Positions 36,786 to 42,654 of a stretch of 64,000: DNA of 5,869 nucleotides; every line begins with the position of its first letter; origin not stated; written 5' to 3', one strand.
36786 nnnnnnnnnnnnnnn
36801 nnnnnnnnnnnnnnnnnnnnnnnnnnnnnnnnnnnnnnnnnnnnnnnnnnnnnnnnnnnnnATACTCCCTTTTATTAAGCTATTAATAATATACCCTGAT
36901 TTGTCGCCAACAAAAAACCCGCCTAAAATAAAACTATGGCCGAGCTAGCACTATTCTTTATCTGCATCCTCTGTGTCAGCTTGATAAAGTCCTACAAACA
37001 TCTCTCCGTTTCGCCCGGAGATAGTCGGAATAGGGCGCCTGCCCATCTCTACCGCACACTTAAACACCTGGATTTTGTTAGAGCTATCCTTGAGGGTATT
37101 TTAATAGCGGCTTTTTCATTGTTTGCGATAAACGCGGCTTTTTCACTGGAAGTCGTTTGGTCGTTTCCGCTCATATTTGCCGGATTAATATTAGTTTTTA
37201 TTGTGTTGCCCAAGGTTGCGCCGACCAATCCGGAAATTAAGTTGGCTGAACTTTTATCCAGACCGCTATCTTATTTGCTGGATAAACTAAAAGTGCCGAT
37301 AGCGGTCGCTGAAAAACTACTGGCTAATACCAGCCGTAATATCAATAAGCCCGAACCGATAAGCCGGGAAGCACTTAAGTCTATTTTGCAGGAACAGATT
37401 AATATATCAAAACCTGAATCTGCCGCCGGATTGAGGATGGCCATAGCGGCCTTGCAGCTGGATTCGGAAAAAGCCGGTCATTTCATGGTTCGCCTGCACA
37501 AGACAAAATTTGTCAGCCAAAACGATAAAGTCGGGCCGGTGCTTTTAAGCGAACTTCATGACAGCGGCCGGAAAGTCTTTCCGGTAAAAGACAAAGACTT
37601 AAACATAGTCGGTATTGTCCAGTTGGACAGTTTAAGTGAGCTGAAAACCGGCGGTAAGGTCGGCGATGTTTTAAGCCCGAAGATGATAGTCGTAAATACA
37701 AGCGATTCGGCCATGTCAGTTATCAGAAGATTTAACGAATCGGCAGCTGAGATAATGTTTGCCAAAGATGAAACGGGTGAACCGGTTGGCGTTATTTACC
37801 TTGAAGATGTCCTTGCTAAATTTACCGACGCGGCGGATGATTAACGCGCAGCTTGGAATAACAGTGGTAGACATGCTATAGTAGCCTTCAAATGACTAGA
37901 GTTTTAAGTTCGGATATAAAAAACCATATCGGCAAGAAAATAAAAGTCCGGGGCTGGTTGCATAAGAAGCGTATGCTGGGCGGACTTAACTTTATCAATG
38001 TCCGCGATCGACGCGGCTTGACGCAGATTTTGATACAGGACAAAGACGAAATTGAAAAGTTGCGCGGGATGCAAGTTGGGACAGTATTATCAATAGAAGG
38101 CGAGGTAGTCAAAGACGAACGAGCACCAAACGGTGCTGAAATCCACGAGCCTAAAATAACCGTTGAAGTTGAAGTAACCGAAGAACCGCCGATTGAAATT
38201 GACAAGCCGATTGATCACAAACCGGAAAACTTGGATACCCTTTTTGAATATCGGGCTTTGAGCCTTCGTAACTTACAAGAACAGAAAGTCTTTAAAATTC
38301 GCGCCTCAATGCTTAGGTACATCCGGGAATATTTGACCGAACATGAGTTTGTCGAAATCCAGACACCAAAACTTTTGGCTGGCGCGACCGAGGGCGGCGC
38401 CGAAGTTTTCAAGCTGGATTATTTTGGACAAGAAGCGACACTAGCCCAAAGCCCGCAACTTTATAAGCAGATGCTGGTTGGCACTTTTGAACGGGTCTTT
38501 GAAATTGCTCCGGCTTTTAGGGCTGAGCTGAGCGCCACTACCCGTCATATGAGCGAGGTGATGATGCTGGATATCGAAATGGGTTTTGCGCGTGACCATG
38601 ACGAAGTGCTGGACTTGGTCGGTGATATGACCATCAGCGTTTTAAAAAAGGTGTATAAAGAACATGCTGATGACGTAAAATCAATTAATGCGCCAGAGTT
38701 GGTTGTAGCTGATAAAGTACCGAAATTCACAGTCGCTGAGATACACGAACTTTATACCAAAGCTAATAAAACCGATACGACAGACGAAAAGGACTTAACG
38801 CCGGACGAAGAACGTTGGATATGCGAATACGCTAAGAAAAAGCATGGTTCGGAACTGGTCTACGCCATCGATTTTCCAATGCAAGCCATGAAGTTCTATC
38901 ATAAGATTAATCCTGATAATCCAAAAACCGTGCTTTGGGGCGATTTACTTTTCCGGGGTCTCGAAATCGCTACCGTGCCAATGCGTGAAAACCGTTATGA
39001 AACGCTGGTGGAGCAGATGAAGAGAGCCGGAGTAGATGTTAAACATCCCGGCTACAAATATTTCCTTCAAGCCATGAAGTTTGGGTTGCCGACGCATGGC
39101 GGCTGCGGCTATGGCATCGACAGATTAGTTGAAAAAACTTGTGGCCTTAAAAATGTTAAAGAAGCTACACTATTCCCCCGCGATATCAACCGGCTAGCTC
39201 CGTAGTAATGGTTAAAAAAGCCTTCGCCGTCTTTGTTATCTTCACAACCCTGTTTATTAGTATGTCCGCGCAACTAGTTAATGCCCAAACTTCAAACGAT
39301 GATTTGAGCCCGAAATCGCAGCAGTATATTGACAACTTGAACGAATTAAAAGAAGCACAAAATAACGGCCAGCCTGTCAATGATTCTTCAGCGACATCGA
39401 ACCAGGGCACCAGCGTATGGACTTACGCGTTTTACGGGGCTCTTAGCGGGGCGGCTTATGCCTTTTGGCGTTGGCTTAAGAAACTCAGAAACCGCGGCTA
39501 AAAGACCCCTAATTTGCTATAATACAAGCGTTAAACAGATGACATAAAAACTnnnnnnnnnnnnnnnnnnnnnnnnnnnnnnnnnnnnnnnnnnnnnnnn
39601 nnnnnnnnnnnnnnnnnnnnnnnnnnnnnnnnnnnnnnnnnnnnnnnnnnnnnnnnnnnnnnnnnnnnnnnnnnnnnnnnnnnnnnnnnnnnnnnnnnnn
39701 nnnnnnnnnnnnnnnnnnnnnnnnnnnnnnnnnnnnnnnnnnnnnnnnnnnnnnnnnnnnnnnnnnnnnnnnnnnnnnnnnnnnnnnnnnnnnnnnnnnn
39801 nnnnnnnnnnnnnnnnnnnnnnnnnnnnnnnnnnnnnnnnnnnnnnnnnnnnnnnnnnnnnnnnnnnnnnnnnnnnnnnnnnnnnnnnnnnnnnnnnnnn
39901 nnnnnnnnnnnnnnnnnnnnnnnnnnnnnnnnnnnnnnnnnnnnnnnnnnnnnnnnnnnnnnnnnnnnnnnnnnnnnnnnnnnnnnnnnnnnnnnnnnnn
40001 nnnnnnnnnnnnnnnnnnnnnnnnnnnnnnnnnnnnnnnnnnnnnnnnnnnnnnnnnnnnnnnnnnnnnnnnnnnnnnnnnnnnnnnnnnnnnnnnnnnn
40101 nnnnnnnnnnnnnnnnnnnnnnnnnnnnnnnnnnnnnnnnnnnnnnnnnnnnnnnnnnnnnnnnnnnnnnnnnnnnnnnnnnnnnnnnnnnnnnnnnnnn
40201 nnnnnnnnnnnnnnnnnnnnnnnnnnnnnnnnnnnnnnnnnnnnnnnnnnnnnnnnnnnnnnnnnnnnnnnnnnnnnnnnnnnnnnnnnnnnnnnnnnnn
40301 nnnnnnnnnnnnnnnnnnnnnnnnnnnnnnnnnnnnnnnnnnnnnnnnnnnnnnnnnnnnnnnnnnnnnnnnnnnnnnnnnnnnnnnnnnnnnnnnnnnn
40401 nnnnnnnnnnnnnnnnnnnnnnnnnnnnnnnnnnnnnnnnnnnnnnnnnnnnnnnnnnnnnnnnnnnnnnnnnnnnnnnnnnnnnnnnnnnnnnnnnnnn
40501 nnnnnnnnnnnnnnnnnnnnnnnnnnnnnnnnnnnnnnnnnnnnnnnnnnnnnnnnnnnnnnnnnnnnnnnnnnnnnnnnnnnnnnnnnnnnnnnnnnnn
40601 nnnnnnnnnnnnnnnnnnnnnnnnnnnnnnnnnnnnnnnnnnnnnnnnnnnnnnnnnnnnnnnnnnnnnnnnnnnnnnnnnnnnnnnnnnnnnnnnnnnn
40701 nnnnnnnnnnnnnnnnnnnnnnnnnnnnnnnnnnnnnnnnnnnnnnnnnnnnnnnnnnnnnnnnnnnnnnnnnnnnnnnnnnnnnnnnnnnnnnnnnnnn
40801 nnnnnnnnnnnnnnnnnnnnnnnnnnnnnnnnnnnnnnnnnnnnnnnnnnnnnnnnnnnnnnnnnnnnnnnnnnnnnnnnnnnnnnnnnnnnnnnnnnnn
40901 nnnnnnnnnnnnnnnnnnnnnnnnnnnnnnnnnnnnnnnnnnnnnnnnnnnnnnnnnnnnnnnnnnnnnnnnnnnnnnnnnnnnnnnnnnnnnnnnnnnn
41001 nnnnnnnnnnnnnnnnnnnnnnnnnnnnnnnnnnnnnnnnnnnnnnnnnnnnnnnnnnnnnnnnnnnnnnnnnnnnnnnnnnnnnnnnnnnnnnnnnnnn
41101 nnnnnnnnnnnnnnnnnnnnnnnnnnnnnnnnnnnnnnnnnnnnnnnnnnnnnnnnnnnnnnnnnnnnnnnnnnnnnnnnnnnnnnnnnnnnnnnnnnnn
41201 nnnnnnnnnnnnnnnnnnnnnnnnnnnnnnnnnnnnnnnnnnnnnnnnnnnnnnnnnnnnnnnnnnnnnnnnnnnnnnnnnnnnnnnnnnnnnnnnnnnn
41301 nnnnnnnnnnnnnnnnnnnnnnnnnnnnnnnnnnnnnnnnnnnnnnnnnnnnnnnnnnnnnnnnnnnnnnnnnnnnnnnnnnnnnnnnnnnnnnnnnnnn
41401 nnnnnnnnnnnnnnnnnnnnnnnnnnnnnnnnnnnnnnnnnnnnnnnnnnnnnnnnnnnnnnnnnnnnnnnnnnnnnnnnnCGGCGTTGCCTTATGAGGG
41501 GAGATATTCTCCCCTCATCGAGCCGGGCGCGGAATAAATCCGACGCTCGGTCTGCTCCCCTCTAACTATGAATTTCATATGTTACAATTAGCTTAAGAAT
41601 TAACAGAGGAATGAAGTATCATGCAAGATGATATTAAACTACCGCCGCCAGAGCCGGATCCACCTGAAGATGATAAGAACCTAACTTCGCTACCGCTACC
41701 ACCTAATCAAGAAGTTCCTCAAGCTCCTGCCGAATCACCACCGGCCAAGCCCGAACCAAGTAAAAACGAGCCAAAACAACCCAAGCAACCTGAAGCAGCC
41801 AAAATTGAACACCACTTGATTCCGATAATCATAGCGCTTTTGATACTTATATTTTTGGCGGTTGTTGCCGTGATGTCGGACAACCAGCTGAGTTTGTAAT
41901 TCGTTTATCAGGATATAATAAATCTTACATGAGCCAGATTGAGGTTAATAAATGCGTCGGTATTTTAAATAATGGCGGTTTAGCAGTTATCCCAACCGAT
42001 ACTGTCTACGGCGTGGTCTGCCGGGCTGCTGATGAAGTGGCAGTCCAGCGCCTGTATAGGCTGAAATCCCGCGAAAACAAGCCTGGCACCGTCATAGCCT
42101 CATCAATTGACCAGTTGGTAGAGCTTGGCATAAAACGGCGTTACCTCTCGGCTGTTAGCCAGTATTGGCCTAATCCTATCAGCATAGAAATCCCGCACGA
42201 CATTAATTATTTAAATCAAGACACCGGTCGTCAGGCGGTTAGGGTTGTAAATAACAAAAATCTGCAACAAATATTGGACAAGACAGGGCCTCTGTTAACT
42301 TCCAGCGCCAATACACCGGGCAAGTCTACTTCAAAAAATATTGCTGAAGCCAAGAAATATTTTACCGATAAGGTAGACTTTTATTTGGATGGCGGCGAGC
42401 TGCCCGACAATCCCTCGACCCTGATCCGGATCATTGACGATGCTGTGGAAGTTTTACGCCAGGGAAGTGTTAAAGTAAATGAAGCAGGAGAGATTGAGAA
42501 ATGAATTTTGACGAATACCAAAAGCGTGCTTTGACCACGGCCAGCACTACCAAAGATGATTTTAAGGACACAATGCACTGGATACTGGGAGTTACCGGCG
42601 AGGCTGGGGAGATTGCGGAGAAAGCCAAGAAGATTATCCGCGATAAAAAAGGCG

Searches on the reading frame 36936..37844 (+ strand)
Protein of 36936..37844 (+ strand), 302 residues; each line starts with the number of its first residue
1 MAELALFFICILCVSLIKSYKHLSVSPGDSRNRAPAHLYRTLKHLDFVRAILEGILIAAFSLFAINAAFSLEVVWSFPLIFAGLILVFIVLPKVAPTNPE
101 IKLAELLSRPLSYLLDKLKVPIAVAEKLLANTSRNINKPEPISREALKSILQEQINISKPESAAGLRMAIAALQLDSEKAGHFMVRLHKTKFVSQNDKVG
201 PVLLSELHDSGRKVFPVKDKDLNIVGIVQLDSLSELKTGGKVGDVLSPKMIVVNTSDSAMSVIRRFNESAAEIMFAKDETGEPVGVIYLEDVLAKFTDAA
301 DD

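Call 99: search_protein_families(library=pfam, proteins=[window:36936-37844:+], max_evalue=0.001)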
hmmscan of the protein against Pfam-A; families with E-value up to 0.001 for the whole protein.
window:36936-37844:+ (302 aa): 1 family
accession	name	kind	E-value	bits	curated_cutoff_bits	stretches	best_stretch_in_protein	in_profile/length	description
PF00571.33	CBS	-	1.6e-05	25.6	24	1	242-295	1-54/57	CBS domain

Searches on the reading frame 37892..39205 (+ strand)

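Call 63: search_protein_families(library=pfam, proteins=[window:37892-39205:+], max_evalue=0.001)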
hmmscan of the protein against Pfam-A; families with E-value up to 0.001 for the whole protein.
window:37892-39205:+ (437 aa): 2 families
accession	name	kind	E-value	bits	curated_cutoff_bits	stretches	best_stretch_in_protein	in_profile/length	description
PF00152.25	tRNA-synt_2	-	2.6e-73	247.2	25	1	115-431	3-307/308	tRNA synthetases class II (D, K and N)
PF01336.31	tRNA_anti-codon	-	7.7e-10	39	27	1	17-91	1-74/75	OB-fold nucleic acid binding domain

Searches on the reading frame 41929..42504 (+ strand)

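Call 99: search_protein_families(library=pfam, proteins=[window:41929-42504:+], max_evalue=0.001)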
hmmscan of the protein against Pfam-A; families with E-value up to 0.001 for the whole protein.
window:41929-42504:+ (191 aa): 1 family
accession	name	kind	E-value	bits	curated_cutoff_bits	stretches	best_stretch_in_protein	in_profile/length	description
PF01300.24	Sua5_yciO_yrdC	-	1.2e-37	129.5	25.1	1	12-179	2-178/178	Telomere recombination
